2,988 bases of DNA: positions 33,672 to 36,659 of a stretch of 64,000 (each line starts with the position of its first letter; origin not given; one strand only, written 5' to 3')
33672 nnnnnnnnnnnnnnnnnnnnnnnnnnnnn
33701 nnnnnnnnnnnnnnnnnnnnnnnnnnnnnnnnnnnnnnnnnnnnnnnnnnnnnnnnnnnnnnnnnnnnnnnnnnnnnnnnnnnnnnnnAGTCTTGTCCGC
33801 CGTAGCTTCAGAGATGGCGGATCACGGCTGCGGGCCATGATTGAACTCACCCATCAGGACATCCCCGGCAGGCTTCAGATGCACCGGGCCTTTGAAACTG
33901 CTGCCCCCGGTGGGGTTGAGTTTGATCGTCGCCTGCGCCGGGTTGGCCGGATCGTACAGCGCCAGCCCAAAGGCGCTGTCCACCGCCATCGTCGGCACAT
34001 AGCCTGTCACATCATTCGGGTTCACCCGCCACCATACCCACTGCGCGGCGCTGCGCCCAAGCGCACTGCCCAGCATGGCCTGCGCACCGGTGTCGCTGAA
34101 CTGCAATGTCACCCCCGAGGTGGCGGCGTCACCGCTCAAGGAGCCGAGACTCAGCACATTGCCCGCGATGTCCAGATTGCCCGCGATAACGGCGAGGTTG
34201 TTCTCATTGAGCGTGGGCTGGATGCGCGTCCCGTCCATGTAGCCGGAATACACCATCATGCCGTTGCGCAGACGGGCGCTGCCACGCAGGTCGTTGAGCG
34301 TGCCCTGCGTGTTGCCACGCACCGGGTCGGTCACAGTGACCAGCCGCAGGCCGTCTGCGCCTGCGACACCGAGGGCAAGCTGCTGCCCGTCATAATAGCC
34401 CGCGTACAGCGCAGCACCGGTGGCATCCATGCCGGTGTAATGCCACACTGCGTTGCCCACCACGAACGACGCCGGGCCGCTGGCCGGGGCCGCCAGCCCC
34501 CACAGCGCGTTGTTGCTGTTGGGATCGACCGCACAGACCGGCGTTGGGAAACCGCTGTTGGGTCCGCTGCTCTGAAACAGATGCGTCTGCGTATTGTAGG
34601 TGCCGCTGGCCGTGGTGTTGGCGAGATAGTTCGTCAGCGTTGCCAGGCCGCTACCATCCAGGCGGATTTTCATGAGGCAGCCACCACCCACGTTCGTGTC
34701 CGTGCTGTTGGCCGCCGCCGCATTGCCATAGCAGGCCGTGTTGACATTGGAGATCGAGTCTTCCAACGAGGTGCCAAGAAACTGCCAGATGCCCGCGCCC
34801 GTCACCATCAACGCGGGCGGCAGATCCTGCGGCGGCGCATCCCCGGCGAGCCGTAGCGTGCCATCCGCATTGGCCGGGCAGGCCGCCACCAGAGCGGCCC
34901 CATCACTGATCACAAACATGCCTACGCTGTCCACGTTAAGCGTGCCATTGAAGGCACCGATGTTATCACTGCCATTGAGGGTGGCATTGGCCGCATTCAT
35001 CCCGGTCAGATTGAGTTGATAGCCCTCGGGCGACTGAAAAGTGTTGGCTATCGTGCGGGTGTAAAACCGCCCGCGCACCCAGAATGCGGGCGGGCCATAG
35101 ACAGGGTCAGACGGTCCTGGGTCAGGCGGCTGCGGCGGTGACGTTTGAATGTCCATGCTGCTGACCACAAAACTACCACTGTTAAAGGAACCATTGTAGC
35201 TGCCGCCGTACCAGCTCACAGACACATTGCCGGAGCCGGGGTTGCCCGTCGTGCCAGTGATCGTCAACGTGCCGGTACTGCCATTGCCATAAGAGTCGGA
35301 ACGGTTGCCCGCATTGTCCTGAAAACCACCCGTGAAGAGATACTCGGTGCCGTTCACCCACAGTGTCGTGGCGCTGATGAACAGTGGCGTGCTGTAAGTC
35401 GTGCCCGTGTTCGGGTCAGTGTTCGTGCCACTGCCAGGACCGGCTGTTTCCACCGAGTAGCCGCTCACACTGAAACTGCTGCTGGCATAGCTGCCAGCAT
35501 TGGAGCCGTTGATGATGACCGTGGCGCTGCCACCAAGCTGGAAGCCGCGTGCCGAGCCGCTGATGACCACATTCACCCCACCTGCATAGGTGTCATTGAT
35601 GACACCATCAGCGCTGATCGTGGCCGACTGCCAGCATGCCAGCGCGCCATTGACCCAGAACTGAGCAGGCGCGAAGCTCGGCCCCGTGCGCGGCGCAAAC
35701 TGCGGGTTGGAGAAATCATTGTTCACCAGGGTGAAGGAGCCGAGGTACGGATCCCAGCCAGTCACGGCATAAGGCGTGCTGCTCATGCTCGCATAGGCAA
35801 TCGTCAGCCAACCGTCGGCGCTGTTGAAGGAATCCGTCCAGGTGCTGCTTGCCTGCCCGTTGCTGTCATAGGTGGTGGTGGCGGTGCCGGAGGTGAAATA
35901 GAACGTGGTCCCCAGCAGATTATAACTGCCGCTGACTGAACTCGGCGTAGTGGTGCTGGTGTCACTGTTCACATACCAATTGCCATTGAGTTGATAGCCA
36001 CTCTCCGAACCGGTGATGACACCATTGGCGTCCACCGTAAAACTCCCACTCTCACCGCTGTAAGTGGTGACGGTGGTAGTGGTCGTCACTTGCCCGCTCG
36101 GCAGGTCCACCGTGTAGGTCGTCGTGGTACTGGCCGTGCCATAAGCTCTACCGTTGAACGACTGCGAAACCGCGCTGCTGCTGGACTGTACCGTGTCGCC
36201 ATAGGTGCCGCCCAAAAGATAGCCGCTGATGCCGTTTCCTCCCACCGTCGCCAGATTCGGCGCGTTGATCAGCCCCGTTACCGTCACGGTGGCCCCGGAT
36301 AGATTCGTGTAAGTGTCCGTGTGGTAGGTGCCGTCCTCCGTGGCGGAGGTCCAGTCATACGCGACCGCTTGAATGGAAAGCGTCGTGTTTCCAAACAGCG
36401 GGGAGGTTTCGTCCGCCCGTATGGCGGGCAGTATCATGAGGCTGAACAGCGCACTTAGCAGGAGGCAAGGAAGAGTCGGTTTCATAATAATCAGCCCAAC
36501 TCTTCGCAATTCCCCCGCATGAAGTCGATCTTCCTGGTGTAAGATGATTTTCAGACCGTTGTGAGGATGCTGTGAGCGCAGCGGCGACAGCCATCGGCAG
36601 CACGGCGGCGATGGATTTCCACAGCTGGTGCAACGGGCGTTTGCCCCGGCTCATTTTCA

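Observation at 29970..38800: Five-gene island of fibre-like and secreted proteins around a phased repeat array: candidate undescribed system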

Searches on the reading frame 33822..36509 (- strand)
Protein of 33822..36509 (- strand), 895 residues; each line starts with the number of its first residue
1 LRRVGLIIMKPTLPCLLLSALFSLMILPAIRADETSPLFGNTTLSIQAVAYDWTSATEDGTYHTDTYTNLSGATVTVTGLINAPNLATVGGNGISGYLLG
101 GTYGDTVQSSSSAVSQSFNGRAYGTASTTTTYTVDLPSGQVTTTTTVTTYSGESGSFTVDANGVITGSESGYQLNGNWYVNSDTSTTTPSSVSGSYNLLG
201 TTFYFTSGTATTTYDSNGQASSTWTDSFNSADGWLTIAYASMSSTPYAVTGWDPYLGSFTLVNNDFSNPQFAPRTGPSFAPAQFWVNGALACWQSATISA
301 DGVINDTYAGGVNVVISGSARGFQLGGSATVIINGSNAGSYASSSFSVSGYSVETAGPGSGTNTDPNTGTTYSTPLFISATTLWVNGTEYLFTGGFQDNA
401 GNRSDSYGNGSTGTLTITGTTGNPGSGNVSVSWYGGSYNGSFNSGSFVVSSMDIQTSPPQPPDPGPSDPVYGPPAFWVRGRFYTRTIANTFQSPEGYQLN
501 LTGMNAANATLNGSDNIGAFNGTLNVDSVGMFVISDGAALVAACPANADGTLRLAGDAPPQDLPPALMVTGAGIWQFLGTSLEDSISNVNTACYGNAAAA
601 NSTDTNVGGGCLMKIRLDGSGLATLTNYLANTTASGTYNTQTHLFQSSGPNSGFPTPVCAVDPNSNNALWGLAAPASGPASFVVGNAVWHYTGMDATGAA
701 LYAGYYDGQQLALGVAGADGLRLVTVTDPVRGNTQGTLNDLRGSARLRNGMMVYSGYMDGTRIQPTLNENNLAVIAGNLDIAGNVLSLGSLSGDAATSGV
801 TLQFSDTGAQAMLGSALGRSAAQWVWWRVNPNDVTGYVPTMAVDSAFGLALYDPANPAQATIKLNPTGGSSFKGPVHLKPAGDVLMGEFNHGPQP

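Call 9: search_protein_families(library=pfam, proteins=[window:33822-36509:-], max_evalue=0.1)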
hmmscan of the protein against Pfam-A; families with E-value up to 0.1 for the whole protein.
window:33822-36509:- (895 aa): 0 families

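Call 11: search_protein_families(library=phrogs, proteins=[window:33822-36509:-], max_evalue=0.01)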
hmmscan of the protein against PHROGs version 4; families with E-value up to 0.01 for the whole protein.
window:33822-36509:- (895 aa): 0 families

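Call 12: search_protein_families(library=ncbifam, proteins=[window:33822-36509:-], max_evalue=0.01)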
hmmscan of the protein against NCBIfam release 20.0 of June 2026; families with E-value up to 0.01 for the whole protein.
window:33822-36509:- (895 aa): 0 families

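Call 13: find_encoding_contigs(protein=window:33822-36485:-, flank=10000, max_places=6)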
Protein window:33822-36485:- (887 aa): 1 contig read that carries it; 1 place shown.
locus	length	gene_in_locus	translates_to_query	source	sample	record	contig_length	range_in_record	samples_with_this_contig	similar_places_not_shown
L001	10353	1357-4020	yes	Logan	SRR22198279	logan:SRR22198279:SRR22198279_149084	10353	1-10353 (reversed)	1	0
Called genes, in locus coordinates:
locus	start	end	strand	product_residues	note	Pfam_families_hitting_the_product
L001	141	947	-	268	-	-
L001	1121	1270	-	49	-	-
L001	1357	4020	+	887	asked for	-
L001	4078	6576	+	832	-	-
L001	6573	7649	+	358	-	-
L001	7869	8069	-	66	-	-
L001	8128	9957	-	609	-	PF07584:BatA, PF13519:VWA_2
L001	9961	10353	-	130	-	?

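Call 56: search_protein_representatives(protein=window:33822-36485:-)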
Query: 887 residues. Proteins with E-value up to 0.001 (for the whole library): 179; up to 1e-10: 132; up to 1e-30: 85. The best 150 are listed.
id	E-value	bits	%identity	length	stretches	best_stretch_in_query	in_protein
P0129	0.0e+00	1956.1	100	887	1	1-887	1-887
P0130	3.2e-232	790.0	52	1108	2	107-859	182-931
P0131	1.5e-199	681.9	49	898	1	31-887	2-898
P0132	1.5e-196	671.9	46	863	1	5-885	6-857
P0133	3.1e-191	654.4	48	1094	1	1-875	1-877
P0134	1.2e-169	583.0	46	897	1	16-887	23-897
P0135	9.0e-167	573.5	43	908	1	7-887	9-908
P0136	3.9e-165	568.1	45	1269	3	134-863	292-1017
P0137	5.3e-163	561.0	45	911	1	12-887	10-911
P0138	1.8e-157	542.7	44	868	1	22-887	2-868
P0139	1.1e-155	536.8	56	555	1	325-887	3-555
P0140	2.0e-139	483.0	41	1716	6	57-859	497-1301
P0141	3.2e-137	475.7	42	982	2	110-837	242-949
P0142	2.4e-134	466.2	40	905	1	21-887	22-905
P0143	1.9e-132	459.9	41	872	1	31-887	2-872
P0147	8.9e-126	437.8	39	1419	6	86-884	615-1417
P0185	1.3e-60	222.2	41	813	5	668-863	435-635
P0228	3.7e-20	88.4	32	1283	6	761-885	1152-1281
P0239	7.4e-14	67.5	34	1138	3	763-861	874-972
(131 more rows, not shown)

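Call 58: find_encoding_contigs(protein=P0131, flank=10000, max_places=4)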
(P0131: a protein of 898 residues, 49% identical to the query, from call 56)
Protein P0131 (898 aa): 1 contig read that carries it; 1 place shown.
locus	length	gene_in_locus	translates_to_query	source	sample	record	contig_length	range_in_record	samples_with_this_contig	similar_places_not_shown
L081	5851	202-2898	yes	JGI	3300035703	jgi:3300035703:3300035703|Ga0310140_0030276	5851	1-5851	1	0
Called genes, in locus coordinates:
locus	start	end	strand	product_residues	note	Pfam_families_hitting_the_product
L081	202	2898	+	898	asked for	-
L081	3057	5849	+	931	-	?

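Call 59: find_encoding_contigs(protein=P0132, flank=10000, max_places=4)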
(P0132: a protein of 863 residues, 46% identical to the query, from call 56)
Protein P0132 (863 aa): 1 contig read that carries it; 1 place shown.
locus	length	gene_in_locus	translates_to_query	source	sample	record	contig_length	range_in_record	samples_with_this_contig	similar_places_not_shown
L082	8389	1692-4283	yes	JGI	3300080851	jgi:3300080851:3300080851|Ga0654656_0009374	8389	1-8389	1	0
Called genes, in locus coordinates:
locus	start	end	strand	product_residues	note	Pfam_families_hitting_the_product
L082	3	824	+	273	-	?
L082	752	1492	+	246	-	PF00041:fn3 (faint)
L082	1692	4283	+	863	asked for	-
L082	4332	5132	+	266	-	PF18884:TSP3_bac (weak)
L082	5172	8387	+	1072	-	?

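Call 60: find_encoding_contigs(protein=P0135, flank=10000, max_places=4)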
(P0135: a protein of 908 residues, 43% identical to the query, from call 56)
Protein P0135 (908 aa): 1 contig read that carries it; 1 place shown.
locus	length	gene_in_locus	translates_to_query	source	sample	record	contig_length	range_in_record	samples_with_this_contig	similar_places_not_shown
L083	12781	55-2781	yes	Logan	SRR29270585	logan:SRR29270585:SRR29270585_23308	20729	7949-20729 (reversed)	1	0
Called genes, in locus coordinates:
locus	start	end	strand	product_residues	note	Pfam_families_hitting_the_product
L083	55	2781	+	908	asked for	-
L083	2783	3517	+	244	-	PF18884:TSP3_bac (weak)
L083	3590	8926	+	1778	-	PF03412:Peptidase_C39, PF15283:DUF4595 (faint), PF25023:TEN_YD-shell (weak), PF05593:RHS_repeat, PF25023:TEN_YD-shell, PF05593:RHS_repeat, PF09136:Glucodextran_B (weak)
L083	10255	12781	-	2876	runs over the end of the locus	PF22352:K319L-like_PKD (faint), PF00801:PKD, PF18911:PKD_4, PF13620:CarboxypepD_reg (weak), PF13715:CarbopepD_reg_2 (weak), PF03160:Calx-beta (weak), PF07081:DUF1349 (faint), PF03160:Calx-beta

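Call 61: search_protein_families(library=pfam, proteins=[P0130, P0133, P0136, P0140, P0147, P0228, P0239, P0185], max_evalue=0.001)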
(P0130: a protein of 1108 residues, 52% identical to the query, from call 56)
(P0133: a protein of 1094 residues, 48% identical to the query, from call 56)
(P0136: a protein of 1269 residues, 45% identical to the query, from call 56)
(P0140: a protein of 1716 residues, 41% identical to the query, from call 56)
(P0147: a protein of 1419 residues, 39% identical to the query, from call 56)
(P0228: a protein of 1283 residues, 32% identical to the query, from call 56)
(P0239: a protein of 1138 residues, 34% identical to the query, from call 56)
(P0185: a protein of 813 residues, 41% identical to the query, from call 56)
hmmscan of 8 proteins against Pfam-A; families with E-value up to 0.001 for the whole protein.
P0130 (1108 aa): 0 families

P0133 (1094 aa): 0 families

P0136 (1269 aa): 0 families

P0140 (1716 aa): 1 family
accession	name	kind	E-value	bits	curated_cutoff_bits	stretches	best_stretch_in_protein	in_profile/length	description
PF05658.19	YadA_head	-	2.5e-07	31.3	25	0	1480-1509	1-27/27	YadA head domain repeat (2 copies)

P0147 (1419 aa): 0 families

P0228 (1283 aa): 0 families

P0239 (1138 aa): 0 families

P0185 (813 aa): 0 families

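Call 69: search_protein_families(library=padloc, proteins=[window:33822-36485:-], max_evalue=0.01)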
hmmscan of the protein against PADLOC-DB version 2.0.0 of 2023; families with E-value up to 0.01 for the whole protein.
window:33822-36485:- (887 aa): 0 families

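Call 73: search_solved_structures(query=window:33822-36485:-, max_evalue=1)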
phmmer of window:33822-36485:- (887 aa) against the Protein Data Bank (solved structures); distinct sequences matched with E-value up to 1: 0.

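Call 86: predict_structure(alignment_id=A2)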
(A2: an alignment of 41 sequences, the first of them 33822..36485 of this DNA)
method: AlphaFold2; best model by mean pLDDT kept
length: 887 residues; sequences in the alignment: 41
mean_pLDDT: 85.5   pTM: 0.74
mean pLDDT of the five models: 85.5, 84.0, 83.4, 83.3, 81.0
residues with pLDDT >= 90: 476; 70-90: 301; 50-70: 75; < 50: 35
segments of 3 or more residues with pLDDT < 50: 1-6, 16-22, 350-354, 762-772, 885-887
pLDDT, mean of each block of 10 residues (from residue 1): 44 47 71 91 95 93 95 93 93 93 93 92 92 91 91 92 94 89 84 87 91 91 87 81 91 89 92 91 93 91 94 84 95 89 79 55 92 96 95 94 96 96 93 96 95 75 89 92 93 83 90 88 89 93 95 96 92 90 96 86 94 94 93 92 91 93 83 87 91 94 89 88 89 79 83 69 44 57 64 70 66 76 74 83 83 81 72 58 48
secondary structure, 60 per line:
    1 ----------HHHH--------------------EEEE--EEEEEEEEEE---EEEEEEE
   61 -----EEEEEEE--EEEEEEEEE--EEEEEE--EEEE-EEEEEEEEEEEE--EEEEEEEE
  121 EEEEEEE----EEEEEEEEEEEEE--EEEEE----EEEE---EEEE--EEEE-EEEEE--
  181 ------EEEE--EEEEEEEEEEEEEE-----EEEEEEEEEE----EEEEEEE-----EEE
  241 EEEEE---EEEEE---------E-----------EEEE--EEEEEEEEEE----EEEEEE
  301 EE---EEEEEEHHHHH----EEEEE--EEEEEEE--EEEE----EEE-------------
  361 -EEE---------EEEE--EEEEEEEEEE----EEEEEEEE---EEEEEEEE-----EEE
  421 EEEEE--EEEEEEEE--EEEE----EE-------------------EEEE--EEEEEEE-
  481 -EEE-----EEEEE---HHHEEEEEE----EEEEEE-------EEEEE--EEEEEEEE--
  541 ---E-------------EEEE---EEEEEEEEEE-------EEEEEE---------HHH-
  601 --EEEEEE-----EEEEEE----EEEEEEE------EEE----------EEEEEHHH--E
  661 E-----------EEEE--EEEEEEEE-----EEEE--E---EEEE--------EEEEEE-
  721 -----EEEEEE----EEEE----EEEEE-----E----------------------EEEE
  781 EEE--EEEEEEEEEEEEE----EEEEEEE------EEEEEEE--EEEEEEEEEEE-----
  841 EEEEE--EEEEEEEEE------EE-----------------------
elements in order (helices of 4 or more, strands of 3 or more residues): H11-14 E35-38 E41-50 E54-60 E66-72 E75-83 E86-91 E94-97 E99-110 E113-127 E132-144 E147-151 E156-159 E163-166 E169-172 E174-178 E187-190 E193-206 E212-221 E226-232 E238-245 E249-253 E275-278 E281-290 E295-302 E306-311 H312-316 E321-325 E328-334 E337-340 E345-347 E362-364 E374-377 E380-389 E394-401 E405-412 E418-425 E428-435 E438-441 E467-470 E473-479 E482-484 E490-494 E501-506 E511-516 E524-528 E531-538 E558-561 E565-574 E582-587 E603-608 E614-619 E624-630 E637-639 E650-654 E673-676 E679-686 E692-695 E702-705 E714-719 E726-731 E736-739 E744-748 E777-783 E786-798 E803-809 E816-822 E825-835 E841-845 E848-856

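Call 88: fold_search(model_id=the predicted structure, library=pdb)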
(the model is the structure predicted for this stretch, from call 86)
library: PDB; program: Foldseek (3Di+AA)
matches with E <= 10: 490; with E <= 0.001: 15
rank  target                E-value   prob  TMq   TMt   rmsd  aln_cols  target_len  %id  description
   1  7pq5                  5.2e-06  0.91  0.11  0.09  33.6       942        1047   11  Photorhabdus laumondii T6SS-associated Rhs protein carrying the Tre23 toxin domain (released 2021-12-01)
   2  9ifo_A                1.9e-05  0.66  0.09  0.07  34.8       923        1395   11  Structure of Teneurin-Like Protein (TLP) (released 2026-03-11)
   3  9g42_A                2.2e-05  0.66  0.09  0.06  36.1       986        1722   11  Mouse Teneurin2 dimer variant A0B0 (released 2026-01-21)
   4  6fb3_A                2.6e-05  0.85  0.11  0.06  33.0       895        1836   10  Teneurin 2 Partial Extracellular Domain (released 2018-03-28)
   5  9g2f_A                3.0e-05  0.87  0.10  0.06  34.1       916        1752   12  Mouse Teneurin2 dimer variant A1B1 (released 2026-01-21)
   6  7ban_A                6.3e-05  0.44  0.08  0.05  36.9       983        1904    8  human Teneurin4 Mut C2 (released 2022-01-12)
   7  8qjc                  6.9e-05  0.54  0.09  0.08  33.6       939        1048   10  T6SS-linked Rhs repeat protein - Salmonella bongori Rhs-core domain with toxin domain (released 2024-09-25)
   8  6ske_A                7.9e-05  0.47  0.09  0.05  38.6      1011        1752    9  Teneurin 2 in complex with Latrophilin 2 Lec domain (released 2020-02-12)
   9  8qjb_A                7.9e-05  0.25  0.07  0.06  36.6      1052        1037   11  T6SS-linked Rhs repeat protein - Salmonella bongori Rhs-core domain extended N-terminus (released 2024-09-25)
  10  9bfq_A                1.6e-04  0.18  0.06  0.06  43.9      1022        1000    9  Cryo-EM structure of Sevenless in complex with Bride of Sevenless (released 2025-01-29)
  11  2af5                  5.5e-04  0.99  0.13  0.25  14.8       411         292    9  2.5A X-ray Structure of Engineered OspA protein (released 2006-08-01)
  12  8qh5_B                5.5e-04  0.33  0.10  0.09  32.4      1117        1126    8  CryoEM structure of UVSSA(VHS)-CSA-DDB1-DDA1 (released 2024-08-14)
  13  9i3v_B                5.5e-04  0.18  0.08  0.03  37.5      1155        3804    8  Cryo-EM structure of the human LRP2 ectodomain (released 2026-02-04)
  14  4a08_A                6.6e-04  0.15  0.07  0.06  31.1      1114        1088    8  Structure of hsDDB1-drDDB2 bound to a 13 bp CPD-duplex (purine at D-1 position) at 3.0 A resolution (CPD 1) (released 2011-11-30)
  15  8eoi_A                7.2e-04  0.18  0.07  0.07  37.4      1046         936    7  Structure of a human EMC:human Cav1.2 channel complex in GDN detergent (released 2023-05-24)
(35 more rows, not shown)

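Call 90: search_protein_families(library=pfam, proteins=[L081:3057-5849:+, L082:5172-8387:+, L083:3590-8926:+], max_evalue=0.001)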
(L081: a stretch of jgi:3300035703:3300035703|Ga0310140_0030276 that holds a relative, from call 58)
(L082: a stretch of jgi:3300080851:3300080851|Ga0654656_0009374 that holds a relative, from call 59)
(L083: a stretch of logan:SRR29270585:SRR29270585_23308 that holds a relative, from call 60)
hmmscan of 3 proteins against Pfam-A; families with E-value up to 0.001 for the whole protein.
L081:3057-5849:+ (931 aa): 0 families

L082:5172-8387:+ (1072 aa): 1 family
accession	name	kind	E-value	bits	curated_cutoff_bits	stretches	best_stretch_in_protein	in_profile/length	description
PF05593.20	RHS_repeat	-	2.4e-08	34.6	22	1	784-820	2-38/38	RHS Repeat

L083:3590-8926:+ (1778 aa): 8 families
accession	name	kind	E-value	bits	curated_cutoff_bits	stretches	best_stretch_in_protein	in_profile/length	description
PF05593.20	RHS_repeat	-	1.4e-60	201.1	22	6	1013-1050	1-38/38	RHS Repeat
PF03412.21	Peptidase_C39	-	2.7e-14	53.6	22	1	291-414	6-128/133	Peptidase C39 family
PF09136.16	Glucodextran_B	-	2.7e-06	27.7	27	1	1325-1381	18-76/83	Glucodextranase, domain B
PF15283.12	DUF4595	-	9.2e-06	26.2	34.2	0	812-966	2-144/202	Domain of unknown function (DUF4595) with porin-like fold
PF09976.15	TPR_21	-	3e-05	24.3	25.5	0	157-267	32-141/193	Tetratricopeptide repeat-like domain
PF25023.1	TEN_YD-shell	-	3.4e-05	22.6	50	1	836-966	24-145/909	Teneurin YD-shell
PF13432.12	TPR_16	-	7.7e-05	23.5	32.7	0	208-264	4-56/65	Tetratricopeptide repeat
PF13428.12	TPR_14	-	0.00046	21.1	23.5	0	169-202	6-39/44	Tetratricopeptide repeat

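Call 103: find_encoding_contigs(protein=P0134, flank=10000, max_places=3)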
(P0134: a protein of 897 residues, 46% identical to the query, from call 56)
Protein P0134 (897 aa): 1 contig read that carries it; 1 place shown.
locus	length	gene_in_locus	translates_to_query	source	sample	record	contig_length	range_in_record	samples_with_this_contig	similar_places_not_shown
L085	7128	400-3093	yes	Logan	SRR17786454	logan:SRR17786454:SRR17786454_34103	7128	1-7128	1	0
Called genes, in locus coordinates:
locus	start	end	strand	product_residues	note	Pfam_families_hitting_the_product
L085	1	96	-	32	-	?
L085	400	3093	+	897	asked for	-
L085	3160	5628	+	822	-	PF18884:TSP3_bac (faint)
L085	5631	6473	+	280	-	-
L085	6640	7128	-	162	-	?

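Call 104: find_encoding_contigs(protein=P0137, flank=10000, max_places=3)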
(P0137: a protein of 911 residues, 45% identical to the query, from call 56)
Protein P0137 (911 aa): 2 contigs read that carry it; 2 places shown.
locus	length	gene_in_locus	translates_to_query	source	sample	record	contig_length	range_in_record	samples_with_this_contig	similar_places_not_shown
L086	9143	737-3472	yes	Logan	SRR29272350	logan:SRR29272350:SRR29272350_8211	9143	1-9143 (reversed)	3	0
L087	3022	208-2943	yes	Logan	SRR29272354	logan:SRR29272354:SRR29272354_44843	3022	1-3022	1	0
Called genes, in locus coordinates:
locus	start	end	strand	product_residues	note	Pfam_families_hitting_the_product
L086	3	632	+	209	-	?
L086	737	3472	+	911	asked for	-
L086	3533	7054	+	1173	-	-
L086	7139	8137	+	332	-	-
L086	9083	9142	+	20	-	?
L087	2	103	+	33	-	?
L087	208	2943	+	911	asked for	-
